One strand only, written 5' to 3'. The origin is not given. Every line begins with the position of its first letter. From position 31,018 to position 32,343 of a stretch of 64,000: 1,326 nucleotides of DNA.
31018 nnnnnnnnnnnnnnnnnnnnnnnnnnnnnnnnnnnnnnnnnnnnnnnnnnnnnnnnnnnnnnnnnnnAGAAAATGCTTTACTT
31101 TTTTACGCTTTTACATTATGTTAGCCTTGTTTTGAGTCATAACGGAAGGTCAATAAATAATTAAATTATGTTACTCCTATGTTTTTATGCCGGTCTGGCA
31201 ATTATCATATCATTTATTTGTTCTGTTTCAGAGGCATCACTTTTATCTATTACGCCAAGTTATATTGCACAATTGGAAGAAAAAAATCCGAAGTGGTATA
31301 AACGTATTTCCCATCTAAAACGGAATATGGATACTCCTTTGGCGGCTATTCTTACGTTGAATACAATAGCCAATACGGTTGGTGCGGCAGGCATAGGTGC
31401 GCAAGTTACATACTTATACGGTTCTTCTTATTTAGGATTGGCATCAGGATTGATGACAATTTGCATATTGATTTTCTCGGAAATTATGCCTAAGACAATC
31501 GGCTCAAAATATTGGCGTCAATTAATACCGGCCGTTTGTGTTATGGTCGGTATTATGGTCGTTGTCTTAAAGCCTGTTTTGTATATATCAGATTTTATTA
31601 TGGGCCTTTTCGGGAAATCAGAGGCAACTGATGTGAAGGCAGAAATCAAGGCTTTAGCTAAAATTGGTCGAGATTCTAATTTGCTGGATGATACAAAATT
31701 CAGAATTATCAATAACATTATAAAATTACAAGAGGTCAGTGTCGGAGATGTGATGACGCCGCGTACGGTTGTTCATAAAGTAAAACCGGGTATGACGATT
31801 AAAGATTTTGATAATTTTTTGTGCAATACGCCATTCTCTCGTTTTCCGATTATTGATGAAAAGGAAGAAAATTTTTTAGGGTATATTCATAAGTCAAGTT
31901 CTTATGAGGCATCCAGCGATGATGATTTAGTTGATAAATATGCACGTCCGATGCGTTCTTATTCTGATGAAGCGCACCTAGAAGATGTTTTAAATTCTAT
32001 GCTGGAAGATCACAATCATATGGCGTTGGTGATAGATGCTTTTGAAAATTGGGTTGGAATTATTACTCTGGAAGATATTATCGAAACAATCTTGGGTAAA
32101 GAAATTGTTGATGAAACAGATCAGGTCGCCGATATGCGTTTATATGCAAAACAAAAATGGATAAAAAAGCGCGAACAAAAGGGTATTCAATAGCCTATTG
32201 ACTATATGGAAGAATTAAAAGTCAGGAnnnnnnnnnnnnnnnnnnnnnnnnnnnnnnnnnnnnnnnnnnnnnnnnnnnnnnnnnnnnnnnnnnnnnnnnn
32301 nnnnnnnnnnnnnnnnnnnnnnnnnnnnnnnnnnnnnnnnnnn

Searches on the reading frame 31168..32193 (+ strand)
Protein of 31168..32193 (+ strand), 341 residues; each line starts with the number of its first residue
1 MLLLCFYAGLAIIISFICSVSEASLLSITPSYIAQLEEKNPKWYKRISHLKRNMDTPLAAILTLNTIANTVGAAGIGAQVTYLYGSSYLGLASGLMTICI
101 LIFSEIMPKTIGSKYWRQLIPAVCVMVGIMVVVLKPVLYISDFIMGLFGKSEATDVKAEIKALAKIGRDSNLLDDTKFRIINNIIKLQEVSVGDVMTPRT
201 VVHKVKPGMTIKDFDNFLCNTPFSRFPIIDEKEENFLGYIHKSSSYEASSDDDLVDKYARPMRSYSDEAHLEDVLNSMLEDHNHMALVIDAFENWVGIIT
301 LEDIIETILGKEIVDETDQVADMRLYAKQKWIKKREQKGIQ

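Call 16: search_protein_families(library=ncbifam, proteins=[window:31168-32193:+], max_evalue=0.00001)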
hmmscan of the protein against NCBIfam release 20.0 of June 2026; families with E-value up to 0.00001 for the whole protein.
window:31168-32193:+ (341 aa): 5 families
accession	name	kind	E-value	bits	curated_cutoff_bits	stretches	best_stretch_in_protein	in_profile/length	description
TIGR03520.1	GldE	subfamily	2.3e-27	96.1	376.05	1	11-320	4-321/408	gliding motility-associated protein GldE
NF008604.1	PRK11573.1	equivalog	2.8e-20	72.6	475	1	11-311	16-328/428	hypothetical protein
NF052568.1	PolamExpPaeASal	equivalog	2.2e-19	69.6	500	1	95-318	108-342/424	polyamine export protein PaeA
NF011675.0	PRK15094.1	equivalog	4.6e-16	59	379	1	156-330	33-211/292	CNNM family magnesium/cobalt transport protein CorC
NF038279.1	TF_CBS_SpxR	exception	2.3e-06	26.6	600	1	182-311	180-308/427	CBS-HotDog domain-containing transcription factor SpxR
